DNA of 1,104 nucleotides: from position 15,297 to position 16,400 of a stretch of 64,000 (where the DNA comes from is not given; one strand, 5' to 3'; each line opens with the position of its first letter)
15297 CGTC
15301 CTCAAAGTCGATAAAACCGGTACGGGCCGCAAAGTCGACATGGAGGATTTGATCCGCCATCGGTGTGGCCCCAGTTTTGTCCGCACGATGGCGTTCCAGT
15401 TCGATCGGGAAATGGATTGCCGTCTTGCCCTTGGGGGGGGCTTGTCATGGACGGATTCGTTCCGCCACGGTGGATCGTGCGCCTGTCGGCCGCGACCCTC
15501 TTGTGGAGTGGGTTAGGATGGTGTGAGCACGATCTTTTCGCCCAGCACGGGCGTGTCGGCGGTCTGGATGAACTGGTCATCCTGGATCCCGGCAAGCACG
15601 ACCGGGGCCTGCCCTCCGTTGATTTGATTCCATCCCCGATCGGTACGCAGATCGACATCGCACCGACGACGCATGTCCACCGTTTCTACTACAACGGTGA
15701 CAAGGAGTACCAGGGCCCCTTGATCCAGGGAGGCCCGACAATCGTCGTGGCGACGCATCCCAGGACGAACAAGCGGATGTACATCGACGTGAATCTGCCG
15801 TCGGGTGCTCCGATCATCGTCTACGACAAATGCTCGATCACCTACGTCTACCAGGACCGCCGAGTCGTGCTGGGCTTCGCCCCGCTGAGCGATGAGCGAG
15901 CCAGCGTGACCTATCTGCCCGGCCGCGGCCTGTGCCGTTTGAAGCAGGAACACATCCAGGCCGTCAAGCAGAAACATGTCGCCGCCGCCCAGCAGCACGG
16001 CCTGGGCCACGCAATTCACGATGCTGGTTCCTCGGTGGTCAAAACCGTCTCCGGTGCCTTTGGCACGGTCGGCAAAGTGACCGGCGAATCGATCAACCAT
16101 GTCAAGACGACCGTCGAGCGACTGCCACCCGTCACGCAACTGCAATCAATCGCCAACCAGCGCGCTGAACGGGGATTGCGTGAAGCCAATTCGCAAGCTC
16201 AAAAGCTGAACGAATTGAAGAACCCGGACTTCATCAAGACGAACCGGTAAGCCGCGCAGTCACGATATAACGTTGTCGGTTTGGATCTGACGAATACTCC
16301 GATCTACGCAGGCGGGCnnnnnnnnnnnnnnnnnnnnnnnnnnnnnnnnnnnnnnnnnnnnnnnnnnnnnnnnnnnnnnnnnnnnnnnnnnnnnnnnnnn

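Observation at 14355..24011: Candidate uncharacterised envelope gene cluster built around the orphan giant secretin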

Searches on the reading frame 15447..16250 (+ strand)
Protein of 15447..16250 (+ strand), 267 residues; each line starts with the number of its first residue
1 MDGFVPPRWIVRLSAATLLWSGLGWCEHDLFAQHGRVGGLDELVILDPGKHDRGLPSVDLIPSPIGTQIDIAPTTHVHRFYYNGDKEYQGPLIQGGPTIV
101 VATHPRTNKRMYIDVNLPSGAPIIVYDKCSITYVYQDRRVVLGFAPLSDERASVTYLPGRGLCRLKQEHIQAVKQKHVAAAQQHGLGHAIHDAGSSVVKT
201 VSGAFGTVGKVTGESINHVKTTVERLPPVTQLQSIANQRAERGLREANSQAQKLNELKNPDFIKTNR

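Call 4: search_protein_families(library=pfam, proteins=[window:15447-16250:+], max_evalue=0.1)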
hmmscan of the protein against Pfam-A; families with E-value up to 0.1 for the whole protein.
window:15447-16250:+ (267 aa): 0 families

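Call 5: search_protein_families(library=ncbifam, proteins=[window:15447-16250:+], max_evalue=0.1)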
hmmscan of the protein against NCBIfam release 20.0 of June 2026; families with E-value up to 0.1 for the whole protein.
window:15447-16250:+ (267 aa): 0 families

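Call 25: find_homologous_proteins(query=window:15447-16250:+)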
Query window:15447-16250:+ (267 aa): 57 proteins with E <= 0.001 among 564 candidates.
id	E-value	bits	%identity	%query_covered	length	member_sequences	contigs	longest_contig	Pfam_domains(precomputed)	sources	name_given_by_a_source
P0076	3.4e-164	563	90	100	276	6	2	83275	-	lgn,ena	-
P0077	4.4e-125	435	73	100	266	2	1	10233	-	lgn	-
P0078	2.6e-122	425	71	100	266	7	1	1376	-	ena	-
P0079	1.3e-107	377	65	100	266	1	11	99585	-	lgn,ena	-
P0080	1.3e-89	318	55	100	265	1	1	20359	-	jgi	jgi:hypothetical protein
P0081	1.4e-86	308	60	87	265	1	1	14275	-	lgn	-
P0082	4.0e-64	235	49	87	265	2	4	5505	-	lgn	-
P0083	9.5e-64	233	50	87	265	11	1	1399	-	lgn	-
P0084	4.3e-63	231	48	87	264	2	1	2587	-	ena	-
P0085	9.5e-63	230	48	97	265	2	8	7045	-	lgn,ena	-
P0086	1.6e-62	229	44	98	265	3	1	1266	-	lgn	-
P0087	2.6e-62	229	48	87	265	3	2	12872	-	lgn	-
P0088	6.4e-62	227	47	89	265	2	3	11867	-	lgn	-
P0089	3.1e-61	225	48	87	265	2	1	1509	-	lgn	-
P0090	6.1e-60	221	45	95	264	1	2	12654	-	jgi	jgi:hypothetical protein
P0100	6.7e-54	201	45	87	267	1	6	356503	-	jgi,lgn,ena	jgi:hypothetical protein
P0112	1.1e-47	181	39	93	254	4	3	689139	-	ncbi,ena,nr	ncbi:MAG: hypothetical protein KDA69_02250 [Planctomycetaceae bacterium]|nr:hypothetical protein [Pl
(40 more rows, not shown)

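Call 50: predict_structure(alignment_id=A3)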
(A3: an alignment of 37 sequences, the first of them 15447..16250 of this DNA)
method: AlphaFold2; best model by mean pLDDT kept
length: 267 residues; sequences in the alignment: 37
mean_pLDDT: 74.1   pTM: 0.53
mean pLDDT of the five models: 74.1, 72.3, 68.7, 68.2, 68.2
residues with pLDDT >= 90: 52; 70-90: 103; 50-70: 89; < 50: 23
segments of 3 or more residues with pLDDT < 50: 203-215
pLDDT, mean of each block of 10 residues (from residue 1): 71 86 61 52 61 56 70 73 77 90 85 92 91 95 89 94 88 91 69 60 45 47 56 71 84 80 63
secondary structure, 60 per line:
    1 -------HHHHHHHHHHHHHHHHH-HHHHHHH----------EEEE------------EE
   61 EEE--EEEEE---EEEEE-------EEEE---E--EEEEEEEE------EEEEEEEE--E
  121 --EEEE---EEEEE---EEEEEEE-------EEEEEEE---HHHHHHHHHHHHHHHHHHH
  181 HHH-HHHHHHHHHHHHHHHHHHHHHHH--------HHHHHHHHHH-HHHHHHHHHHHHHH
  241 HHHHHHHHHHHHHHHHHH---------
elements in order: H8-24 H26-32 E43-46 E59-63 E66-70 E74-78 E86-89 E96-103 E110-117 E123-126 E130-134 E138-144 E152-158 H162-183 H185-207 H216-225 H227-258

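Call 52: fold_search(model_id=the predicted structure, library=pdb)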
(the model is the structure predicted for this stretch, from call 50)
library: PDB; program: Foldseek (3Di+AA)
matches with E <= 10: 272; with E <= 0.001: 0
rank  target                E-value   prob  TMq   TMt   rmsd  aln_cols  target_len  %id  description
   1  7z18_A                1.7e-01  0.28  0.11  0.19  20.5       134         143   11  E. coli C-P lyase bound to a PhnK ABC dimer and ATP (released 2022-05-25)
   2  4xb6_E                2.0e-01  0.12  0.09  0.13  20.6       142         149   10  Structure of the E. coli C-P lyase core complex (released 2015-08-19)
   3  7z17_E                2.1e-01  0.12  0.08  0.13  20.5       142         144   10  E. coli C-P lyase bound to a PhnK ABC dimer in an open conformation (released 2022-05-25)
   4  7z19_E                2.3e-01  0.11  0.09  0.14  20.6       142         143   10  E. coli C-P lyase bound to a single PhnK ABC domain (released 2022-05-25)
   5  4xb6_A                2.5e-01  0.10  0.08  0.13  20.9       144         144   10  Structure of the E. coli C-P lyase core complex (released 2015-08-19)
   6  7z19_A                4.5e-01  0.18  0.11  0.19  20.6       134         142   11  E. coli C-P lyase bound to a single PhnK ABC domain (released 2022-05-25)
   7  7xme_C                5.7e-01  0.06  0.08  0.12  13.6        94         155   15  Structure of Influenza A virus polymerase basic protein 2 (PB2) with an azazindole derivative (released 2023-05-03)
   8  4enf                  6.0e-01  0.04  0.07  0.09  11.2        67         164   13  Crystal structure of the cap-binding domain of polymerase basic protein 2 from influenza virus A/Puerto Rico/8/34(h1n1) (released 2013-03-06)
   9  4e81_B                6.3e-01  0.08  0.12  0.14  17.7       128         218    9  Crystal structure of the substrate binding domain of E.coli DnaK in complex with a short apidaecin peptide (released 2012-05-30)
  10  5h3f_A                6.7e-01  0.09  0.12  0.08  12.4        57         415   18  Crystal structure of mouse isocitrate dehydrogenases 2 complexed with isocitrate (released 2017-08-30)
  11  2n4a_MODEL_1_A        7.9e-01  0.09  0.12  0.20  17.6       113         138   18  EC-NMR Structure of Ralstonia metallidurans Rmet_5065 Determined by Combining Evolutionary Couplings (EC) and  (released 2015-07-01)
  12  6euy_C                7.9e-01  0.05  0.08  0.08  13.8        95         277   15  Structure of the midlink and cap-binding domains of influenza A polymerase PB2 subunit with a bound azaindazole cap-bi (released 2017-12-13)
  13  2qqp_E                8.8e-01  0.11  0.13  0.08  10.8        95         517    9  Crystal Structure of Authentic Providence Virus (released 2009-01-20)
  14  4cb6_A                8.8e-01  0.04  0.07  0.09  11.2        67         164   13  Structure of Influenza A H5N1 PB2 cap-binding domain with bound cap analogue (compound 11) (released 2013-10-30)
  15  5h3e_A                9.3e-01  0.08  0.12  0.08  12.2        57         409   18  Crystal structure of mouse isocitrate dehydrogenases 2 K256Q mutant complexed with isocitrate (released 2017-08-30)
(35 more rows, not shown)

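Call 90: search_solved_structures(query=A3, max_evalue=10, show_alignments=0)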
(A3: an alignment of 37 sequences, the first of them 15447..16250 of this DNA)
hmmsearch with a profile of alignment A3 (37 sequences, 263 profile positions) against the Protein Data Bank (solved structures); distinct sequences matched with E-value up to 10: 8.
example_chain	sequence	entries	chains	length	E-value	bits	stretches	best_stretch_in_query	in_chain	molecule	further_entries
4d49_A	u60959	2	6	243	0.045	16.4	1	170-245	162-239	ARMADILLO REPEAT PROTEIN ARM00027 | YIII(Dq.V1)4CPAF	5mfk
4d4e_A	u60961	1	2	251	0.086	15.5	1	170-245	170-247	ARMADILLO REPEAT PROTEIN ARM00016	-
6ek4_A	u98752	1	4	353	0.25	14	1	158-254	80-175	PaxB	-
4n8x_1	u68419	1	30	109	0.39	13.4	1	22-84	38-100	Carbon dioxide concentrating mechanism protein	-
3i9w_A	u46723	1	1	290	0.45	13.1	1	153-211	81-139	Sensor protein torS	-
5mfb_A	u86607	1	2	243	0.68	12.6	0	156-248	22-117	YIII(Dq)4CqI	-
5woy_A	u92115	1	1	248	2.4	10.8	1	129-221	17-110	Phosphoenolpyruvate-protein phosphotransferase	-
7kjk_A3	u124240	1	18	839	2.7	10.6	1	152-237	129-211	Collar spike protein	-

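Call 96: find_encoding_contigs(protein=P0112, flank=9000, max_places=2)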
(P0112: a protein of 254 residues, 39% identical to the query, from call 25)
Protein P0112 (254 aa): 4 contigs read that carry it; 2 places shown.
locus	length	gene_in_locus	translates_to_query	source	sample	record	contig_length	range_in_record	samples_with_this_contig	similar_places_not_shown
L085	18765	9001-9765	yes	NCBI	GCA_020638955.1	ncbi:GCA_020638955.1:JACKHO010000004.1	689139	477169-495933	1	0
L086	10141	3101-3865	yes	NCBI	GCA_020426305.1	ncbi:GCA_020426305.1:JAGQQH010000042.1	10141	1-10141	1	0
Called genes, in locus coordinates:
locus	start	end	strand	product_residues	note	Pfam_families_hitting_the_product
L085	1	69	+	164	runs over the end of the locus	-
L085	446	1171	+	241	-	-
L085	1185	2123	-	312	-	PF01073:3Beta_HSD, PF01370:Epimerase, PF02719:Polysacc_synt_2 (faint), PF04321:RmlD_sub_bind, PF16363:GDP_Man_Dehyd, PF07993:NAD_binding_4 (weak)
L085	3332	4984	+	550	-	PF07690:MFS_1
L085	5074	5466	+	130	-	PF01042:Ribonuc_L-PSP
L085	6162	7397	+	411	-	-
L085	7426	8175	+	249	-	PF00535:Glycos_transf_2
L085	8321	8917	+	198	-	-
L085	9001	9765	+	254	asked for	-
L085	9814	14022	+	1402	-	-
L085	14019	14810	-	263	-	PF00313:CSD (faint)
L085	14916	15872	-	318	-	PF03062:MBOAT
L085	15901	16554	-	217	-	-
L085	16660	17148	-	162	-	-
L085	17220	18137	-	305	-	-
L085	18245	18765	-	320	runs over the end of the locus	PF01820:Dala_Dala_lig_N, PF02655:ATP-grasp_3 (faint), PF02786:CPSase_L_D2 (faint), PF02222:ATP-grasp, PF07478:Dala_Dala_lig_C, PF13535:ATP-grasp_4 (weak)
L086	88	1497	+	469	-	-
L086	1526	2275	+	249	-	PF00535:Glycos_transf_2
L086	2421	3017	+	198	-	-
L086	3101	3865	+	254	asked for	-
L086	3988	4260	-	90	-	-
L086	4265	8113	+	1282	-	-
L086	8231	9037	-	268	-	PF00313:CSD (faint)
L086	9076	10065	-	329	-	PF03062:MBOAT (weak)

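Call 97: find_encoding_contigs(protein=P0100, flank=9000, max_places=2)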
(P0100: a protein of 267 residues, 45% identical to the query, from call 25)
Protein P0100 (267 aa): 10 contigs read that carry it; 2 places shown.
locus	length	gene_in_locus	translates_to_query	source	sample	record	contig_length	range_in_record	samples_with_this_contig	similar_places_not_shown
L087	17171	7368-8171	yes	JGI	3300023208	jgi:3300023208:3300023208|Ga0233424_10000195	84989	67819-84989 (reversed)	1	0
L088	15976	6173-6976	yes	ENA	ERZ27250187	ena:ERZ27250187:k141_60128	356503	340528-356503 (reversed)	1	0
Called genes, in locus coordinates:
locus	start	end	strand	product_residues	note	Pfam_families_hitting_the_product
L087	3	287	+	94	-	?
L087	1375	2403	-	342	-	PF13243:SQHop_cyclase_C (faint)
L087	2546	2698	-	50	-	-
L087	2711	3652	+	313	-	PF20030:bpMoxR (faint), PF05496:RuvB_N (faint), PF00004:AAA (weak), PF07726:AAA_3, PF07728:AAA_5, PF17863:AAA_lid_2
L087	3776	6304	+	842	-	PF03190:Thioredox_DsbH, PF13899:Thioredoxin_7, PF07221:GlcNAc_2-epim (faint), PF11412:DsbD_N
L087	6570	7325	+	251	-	-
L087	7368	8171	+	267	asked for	-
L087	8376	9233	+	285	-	-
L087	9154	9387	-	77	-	-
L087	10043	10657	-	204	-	-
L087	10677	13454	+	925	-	-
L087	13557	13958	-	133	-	-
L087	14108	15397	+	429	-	PF08331:QueG_DUF1730, PF13484:Fer4_16, PF13646:HEAT_2, PF03130:HEAT_PBS (faint)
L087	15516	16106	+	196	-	-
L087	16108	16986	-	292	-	PF02826:2-Hacid_dh_C, PF03446:NAD_binding_2, PF03807:F420_oxidored, PF10727:Rossmann-like (weak), PF14833:NAD_binding_11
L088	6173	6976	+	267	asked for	-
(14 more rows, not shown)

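Call 99: search_protein_families(library=pfam, proteins=[L085:14019-14810:-, L086:8231-9037:-], max_evalue=5)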
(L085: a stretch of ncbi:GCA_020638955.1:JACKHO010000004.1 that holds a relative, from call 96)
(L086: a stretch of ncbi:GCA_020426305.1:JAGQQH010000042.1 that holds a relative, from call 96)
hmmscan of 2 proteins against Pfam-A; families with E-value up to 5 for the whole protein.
L085:14019-14810:- (263 aa): 2 families
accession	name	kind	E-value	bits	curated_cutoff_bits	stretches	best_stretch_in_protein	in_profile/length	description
PF00313.28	CSD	-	1.8e-08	34.5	27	2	204-261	3-64/66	'Cold-shock' DNA-binding domain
PF24315.1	DUF7489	-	0.0016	18.7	27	1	52-71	40-59/65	Domain of unknown function (DUF7489)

L086:8231-9037:- (268 aa): 3 families
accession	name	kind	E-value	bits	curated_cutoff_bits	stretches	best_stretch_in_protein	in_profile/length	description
PF00313.28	CSD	-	1.3e-06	28.6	27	2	16-70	2-55/66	'Cold-shock' DNA-binding domain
PF02597.26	ThiS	-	0.013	16.5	22.5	1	236-260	47-74/76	ThiS family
PF02429.20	PCP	-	0.095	13.5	22.3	1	78-110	75-102/145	Peridinin-chlorophyll A binding protein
